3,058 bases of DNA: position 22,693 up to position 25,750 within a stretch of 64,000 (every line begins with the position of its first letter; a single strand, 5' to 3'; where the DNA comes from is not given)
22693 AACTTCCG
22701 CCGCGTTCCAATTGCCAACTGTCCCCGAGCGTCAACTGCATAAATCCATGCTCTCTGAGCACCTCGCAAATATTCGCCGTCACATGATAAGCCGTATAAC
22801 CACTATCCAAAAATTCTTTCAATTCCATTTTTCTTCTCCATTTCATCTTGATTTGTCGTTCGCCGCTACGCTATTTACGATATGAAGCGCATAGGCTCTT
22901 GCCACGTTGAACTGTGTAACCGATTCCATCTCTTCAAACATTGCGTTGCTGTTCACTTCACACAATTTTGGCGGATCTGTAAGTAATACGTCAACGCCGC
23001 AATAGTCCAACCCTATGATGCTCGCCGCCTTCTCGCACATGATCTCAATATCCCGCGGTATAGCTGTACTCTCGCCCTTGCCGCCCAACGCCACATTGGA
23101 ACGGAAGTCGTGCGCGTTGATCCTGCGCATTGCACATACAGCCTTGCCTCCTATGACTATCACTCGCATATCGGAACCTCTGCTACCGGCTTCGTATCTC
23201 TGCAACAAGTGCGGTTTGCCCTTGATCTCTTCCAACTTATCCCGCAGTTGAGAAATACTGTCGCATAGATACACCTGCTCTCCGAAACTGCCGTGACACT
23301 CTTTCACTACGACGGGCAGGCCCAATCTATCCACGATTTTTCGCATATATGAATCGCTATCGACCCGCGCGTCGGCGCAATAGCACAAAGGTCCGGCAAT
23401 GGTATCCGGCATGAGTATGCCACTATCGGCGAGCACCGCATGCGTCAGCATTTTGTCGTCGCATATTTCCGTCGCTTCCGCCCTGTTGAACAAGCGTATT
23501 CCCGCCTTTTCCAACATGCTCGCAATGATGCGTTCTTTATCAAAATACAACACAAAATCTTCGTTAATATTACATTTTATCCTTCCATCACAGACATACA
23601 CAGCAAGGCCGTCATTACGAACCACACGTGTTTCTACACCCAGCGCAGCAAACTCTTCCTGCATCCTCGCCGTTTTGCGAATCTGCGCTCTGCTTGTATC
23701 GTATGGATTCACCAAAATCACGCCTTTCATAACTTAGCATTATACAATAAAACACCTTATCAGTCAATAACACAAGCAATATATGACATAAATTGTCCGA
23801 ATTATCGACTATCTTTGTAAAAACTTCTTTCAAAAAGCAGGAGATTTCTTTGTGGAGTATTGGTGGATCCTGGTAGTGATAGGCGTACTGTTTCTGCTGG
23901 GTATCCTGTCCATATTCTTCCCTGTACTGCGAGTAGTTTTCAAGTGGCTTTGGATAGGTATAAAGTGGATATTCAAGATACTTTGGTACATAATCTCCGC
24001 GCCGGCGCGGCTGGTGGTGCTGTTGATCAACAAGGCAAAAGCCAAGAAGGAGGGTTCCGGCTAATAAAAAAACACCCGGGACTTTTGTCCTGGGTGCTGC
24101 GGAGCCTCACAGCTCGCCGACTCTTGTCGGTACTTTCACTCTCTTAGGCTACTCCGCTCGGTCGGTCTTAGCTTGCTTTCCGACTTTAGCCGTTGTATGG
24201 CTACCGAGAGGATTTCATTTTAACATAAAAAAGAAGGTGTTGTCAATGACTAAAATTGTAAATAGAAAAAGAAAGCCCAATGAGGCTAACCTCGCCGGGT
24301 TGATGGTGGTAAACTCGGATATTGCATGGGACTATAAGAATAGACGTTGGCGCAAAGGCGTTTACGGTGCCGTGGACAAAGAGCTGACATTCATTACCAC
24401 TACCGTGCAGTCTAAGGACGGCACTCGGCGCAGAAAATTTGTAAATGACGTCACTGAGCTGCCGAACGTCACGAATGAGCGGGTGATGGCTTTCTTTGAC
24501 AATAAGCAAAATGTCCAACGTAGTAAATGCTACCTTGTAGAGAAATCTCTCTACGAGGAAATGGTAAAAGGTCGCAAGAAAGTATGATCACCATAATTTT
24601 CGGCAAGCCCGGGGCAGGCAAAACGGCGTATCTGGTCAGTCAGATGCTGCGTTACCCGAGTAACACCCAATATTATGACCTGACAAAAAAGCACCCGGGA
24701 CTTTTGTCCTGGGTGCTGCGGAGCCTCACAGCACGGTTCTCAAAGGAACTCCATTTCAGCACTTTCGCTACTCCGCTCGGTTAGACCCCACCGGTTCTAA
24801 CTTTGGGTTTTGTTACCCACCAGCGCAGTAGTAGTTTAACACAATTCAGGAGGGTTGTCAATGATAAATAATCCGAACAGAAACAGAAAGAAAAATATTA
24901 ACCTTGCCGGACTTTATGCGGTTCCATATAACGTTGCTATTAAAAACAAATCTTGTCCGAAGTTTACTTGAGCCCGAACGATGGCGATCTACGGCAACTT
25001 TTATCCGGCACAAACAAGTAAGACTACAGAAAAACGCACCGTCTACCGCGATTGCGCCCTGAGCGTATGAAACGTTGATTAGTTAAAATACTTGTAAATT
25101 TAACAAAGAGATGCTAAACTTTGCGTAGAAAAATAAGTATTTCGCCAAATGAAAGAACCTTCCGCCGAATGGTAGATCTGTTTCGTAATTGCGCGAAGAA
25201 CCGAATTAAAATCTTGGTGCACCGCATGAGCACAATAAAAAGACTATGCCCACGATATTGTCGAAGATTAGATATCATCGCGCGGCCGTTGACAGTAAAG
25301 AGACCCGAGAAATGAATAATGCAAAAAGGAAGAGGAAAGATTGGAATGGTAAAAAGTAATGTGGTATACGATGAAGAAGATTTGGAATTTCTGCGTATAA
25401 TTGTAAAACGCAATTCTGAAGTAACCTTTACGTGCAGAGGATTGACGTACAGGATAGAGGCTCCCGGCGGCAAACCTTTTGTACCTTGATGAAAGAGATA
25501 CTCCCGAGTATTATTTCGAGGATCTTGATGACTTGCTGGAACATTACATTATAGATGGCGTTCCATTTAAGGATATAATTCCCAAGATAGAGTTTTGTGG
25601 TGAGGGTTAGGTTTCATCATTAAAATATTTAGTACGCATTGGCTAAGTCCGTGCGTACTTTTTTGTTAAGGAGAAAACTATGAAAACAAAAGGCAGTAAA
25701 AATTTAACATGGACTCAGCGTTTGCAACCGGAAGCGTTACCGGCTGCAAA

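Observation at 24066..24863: Two paralogous ~145-nt minus-strand sRNA genes with mosaic perfect conservation, each placed back-to-back with a small basic ORF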

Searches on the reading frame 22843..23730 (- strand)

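Call 10: search_protein_families(library=pfam, proteins=[window:22843-23730:-], max_evalue=0.1)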
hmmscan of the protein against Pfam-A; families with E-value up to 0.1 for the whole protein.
window:22843-23730:- (295 aa): 5 families
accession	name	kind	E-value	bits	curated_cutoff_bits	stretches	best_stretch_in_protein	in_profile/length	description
PF08443.16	RimK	-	8e-32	110.8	21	1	91-278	2-182/188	RimK-like ATP-grasp domain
PF02955.21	GSH-S_ATP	-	2.4e-12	47.1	23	1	128-260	23-160/175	Prokaryotic glutathione synthetase, ATP-grasp domain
PF14397.11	ATPgrasp_ST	-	1.8e-06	27.8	31.4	1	78-160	7-83/278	Sugar-transfer associated ATP-grasp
PF02655.19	ATP-grasp_3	-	1.5e-05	25.6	23.2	1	90-261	1-155/160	ATP-grasp domain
PF02222.28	ATP-grasp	-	0.051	13.7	27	0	123-171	16-65/179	ATP-grasp domain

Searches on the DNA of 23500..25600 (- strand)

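Call 3: search_rna_families(source=window, start=23500, end=25600, threshold=evalue, max_evalue=10, show_alignments=3)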
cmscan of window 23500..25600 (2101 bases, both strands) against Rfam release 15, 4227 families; matches with E-value up to 10: 2.
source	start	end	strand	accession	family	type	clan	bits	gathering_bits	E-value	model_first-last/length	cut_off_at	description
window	24534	24574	+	RF01100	PK-BYV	Cis-reg;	-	21.2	50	0.16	1-40/40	no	3'-terminal pseudoknot in BYV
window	23984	24110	+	RF02421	Bp1_684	Gene; sRNA;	-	15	44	3.8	1-113/113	no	Burkholderia sRNA Bp1_Cand684_SIPHT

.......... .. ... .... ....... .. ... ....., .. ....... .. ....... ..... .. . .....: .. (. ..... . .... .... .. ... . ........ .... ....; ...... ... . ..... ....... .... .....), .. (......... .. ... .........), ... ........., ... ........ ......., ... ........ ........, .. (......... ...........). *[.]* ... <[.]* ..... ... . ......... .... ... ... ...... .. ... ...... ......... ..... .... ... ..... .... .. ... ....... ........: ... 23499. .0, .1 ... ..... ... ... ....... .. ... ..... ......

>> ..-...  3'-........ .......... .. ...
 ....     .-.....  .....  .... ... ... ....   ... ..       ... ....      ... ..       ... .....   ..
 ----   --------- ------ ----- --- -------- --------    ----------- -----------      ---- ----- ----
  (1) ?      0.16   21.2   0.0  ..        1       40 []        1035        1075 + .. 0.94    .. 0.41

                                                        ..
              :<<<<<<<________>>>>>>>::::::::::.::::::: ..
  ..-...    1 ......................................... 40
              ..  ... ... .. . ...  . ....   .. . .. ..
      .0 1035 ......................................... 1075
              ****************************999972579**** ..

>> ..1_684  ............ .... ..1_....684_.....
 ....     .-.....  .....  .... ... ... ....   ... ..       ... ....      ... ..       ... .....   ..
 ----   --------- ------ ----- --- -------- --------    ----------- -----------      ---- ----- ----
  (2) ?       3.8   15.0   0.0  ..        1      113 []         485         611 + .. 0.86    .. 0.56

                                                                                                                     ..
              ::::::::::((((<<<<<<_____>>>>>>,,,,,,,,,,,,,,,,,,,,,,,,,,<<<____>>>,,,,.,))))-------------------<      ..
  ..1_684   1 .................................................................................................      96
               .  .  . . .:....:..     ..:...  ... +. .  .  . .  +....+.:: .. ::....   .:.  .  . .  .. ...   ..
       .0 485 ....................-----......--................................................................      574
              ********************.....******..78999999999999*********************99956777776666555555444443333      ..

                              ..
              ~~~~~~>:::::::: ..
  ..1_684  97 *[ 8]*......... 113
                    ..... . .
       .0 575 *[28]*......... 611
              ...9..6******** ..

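Call 49: build_rna_model(alignment_id=A3, structure=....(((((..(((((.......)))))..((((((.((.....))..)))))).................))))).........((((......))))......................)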
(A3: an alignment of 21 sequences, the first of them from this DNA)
Model R1 built from alignment A3 (21 sequences, 121 columns); structure: as given.
model positions 116; base pairs 22; branch points 2; effective number of sequences 1.96; information 0.59 bits per position. Calibrated on 0.2 Mb of random sequence (short: E-values are rough).
structure used (alignment columns):
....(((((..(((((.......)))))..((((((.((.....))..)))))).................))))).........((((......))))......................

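Call 50: search_with_rna_model(model_id=R1, sources=[window, L001, L005, L006, L007, L008, L009, L011, L012, L013, L014, L015, L016, L017, L018, L019, L020, L021, L023, L025, L026, L029, L031, L032, L035, L036, L037], make_alignment=true, max_evalue=1)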
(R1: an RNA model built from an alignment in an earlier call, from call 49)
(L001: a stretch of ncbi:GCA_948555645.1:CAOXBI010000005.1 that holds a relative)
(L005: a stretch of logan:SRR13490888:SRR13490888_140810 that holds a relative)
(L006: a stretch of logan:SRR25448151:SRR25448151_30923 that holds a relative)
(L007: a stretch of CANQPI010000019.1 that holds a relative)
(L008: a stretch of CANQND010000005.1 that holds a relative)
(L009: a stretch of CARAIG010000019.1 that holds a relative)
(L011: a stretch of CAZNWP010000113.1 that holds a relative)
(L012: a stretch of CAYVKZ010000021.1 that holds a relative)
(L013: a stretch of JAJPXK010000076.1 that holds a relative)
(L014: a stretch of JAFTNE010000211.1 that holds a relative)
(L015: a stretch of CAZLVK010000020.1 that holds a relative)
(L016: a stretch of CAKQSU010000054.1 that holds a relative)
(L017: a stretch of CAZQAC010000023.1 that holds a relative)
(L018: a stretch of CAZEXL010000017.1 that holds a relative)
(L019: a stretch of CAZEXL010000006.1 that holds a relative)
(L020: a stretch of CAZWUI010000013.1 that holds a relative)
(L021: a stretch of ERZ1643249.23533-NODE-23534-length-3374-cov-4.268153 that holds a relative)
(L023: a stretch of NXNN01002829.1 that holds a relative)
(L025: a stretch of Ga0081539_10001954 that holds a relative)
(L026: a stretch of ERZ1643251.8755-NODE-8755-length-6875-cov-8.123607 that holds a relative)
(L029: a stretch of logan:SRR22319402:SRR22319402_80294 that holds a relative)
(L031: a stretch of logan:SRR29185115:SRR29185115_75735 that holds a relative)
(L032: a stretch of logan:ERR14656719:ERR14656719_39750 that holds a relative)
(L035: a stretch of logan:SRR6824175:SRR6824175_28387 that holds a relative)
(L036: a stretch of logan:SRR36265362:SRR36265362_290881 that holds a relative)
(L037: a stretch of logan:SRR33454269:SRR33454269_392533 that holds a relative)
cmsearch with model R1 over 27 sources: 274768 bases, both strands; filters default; matches with E-value up to 1: 26.
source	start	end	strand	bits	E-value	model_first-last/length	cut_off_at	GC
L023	1599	1714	+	122.6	9.1e-24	1-116/116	no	0.56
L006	5860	5975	-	120.3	2.8e-23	1-116/116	no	0.48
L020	5843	5958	-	119.8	3.5e-23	1-116/116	no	0.53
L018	5852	5966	-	119.6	3.9e-23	1-116/116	no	0.5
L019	5852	5966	-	119.6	3.9e-23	1-116/116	no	0.5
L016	410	525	-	119.2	4.8e-23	1-116/116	no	0.49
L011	2032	2148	-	118.6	6.4e-23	1-116/116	no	0.59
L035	5854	5969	-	118.4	7.2e-23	1-116/116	no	0.56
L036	1631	1746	-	118.4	7.2e-23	1-116/116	no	0.56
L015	5848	5963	-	117.8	9.6e-23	1-116/116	no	0.58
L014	5855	5970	-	116.4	1.9e-22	1-116/116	no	0.47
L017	5839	5954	-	115.8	2.5e-22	1-116/116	no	0.5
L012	1799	1914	-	115.7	2.7e-22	1-116/116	no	0.53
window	24716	24830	-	112.9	1.1e-21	1-116/116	no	0.54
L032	5856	5970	-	112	1.6e-21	1-116/116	no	0.53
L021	124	239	-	106.7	2.2e-20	1-116/116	no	0.52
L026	3436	3551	-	105.8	3.5e-20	1-116/116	no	0.51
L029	5483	5598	-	95.6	5.1e-18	1-116/116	no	0.41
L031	5617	5732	-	95.6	5.1e-18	1-116/116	no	0.41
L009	1133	1251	-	93.9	1.1e-17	1-116/116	no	0.39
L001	4854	4970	-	90.9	4.9e-17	1-116/116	no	0.44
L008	4791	4908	-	89.9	8.1e-17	1-116/116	no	0.53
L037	97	211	-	89.7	9e-17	1-116/116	no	0.43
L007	897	1014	-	86.2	5.1e-16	1-116/116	no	0.53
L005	1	87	-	47.1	1e-07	1-84/116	3'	0.44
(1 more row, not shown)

Alignment A4: 26 matches aligned to the model, 121 columns, each read 5' to 3' on its own strand. Consensus structure (alignment columns), stored with it:
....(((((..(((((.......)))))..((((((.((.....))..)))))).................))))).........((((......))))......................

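Call 79: search_dna_similar(query=window:24060-24590:+, collection=phages, mode=distant, max_rows=10)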
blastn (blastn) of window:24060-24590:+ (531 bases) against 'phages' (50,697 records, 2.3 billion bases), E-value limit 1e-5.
No match.

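Call 80: search_dna_similar(query=window:24060-24590:+, collection=plasmids, mode=distant, max_rows=10)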
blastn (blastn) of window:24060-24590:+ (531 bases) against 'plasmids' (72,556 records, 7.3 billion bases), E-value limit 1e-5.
No match.

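Call 86: search_with_rna_model(model_id=R1, sources=[L038, L039, L040, L041, L042, L043, L044], max_evalue=10, show_alignments=4)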
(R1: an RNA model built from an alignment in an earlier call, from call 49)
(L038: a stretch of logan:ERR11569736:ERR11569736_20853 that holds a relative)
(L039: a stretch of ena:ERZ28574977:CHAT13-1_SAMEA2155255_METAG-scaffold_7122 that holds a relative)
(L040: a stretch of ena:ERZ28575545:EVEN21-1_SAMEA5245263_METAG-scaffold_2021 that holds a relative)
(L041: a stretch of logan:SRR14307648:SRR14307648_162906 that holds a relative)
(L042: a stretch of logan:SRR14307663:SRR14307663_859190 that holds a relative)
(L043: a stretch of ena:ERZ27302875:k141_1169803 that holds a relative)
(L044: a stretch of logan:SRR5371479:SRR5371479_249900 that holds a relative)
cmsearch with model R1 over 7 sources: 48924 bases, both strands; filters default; matches with E-value up to 10: 7.
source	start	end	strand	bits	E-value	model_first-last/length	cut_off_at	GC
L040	4851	4968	-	90.2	1.2e-17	1-116/116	no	0.48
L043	2874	2991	-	86.2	9.1e-17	1-116/116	no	0.54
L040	4562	4676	-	72.7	6.7e-14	1-116/116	no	0.65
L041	4848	4964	-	72.6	6.9e-14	1-116/116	no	0.53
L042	1009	1125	-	72.6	6.9e-14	1-116/116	no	0.53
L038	4872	4980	-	71.9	9.8e-14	1-116/116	no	0.58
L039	876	984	-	71.9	9.8e-14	1-116/116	no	0.58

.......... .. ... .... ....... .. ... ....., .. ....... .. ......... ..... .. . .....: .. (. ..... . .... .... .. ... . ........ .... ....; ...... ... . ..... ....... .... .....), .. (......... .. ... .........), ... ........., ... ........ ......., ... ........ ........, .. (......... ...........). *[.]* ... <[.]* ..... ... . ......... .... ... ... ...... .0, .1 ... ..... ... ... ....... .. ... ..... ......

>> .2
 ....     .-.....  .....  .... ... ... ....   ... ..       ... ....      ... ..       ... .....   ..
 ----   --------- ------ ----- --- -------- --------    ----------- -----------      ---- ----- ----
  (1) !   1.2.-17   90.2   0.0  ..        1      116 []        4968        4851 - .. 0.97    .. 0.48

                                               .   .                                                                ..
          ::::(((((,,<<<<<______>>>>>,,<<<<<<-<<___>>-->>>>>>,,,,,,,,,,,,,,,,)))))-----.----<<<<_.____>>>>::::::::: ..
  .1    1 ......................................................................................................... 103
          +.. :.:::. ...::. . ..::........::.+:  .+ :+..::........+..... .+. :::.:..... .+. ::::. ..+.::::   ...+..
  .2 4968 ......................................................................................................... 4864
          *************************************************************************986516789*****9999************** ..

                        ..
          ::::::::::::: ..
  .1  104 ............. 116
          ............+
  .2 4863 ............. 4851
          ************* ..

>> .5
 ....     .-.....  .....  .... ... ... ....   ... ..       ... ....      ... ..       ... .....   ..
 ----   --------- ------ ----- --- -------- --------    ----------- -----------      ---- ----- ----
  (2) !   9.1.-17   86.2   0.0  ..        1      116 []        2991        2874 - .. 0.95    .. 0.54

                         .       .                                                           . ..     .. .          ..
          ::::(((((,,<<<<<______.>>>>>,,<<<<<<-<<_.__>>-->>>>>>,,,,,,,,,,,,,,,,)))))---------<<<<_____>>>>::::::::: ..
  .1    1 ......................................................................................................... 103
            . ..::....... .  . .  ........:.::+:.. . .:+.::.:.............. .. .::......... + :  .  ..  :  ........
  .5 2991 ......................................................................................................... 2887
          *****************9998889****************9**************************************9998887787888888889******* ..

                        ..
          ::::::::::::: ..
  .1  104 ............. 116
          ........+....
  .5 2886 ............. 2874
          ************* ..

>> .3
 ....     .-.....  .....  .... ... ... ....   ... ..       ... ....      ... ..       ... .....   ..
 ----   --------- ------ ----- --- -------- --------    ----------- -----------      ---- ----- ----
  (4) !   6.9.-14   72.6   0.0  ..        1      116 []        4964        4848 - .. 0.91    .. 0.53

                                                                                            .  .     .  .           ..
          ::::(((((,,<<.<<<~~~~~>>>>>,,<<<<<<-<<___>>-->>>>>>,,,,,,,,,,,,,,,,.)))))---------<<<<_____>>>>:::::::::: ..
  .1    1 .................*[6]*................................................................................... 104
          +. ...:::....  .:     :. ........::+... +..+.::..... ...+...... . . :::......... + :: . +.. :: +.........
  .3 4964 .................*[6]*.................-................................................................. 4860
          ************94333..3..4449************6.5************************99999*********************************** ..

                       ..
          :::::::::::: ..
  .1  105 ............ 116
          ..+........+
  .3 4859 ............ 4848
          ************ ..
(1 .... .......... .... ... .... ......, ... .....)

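Call 102: search_rna_families(sources=[L001, L006, L015, L032, L035, L038, L041], threshold=gathering)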
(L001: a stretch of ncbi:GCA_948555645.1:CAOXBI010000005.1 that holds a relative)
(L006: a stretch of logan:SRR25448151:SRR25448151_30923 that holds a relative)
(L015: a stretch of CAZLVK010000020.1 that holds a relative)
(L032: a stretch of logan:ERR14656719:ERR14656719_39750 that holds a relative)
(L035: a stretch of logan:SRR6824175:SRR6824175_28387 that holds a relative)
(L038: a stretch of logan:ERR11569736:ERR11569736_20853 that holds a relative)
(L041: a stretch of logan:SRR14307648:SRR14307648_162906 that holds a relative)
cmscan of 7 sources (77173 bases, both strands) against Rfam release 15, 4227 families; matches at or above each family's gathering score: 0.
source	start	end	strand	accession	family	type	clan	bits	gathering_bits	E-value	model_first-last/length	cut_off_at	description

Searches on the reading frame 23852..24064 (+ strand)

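Call 10: search_protein_families(library=pfam, proteins=[window:23852-24064:+], max_evalue=0.1)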
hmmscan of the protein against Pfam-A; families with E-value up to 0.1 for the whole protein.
window:23852-24064:+ (70 aa): 1 family
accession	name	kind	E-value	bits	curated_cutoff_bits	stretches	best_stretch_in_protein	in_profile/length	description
PF07860.16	CCD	-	0.083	13.4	25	1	28-46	35-53/130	WisP family C-Terminal Region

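Call 11: search_protein_families(library=phrogs, proteins=[window:23852-24064:+], max_evalue=0.1)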
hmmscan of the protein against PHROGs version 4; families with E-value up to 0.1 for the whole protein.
window:23852-24064:+ (70 aa): 0 families
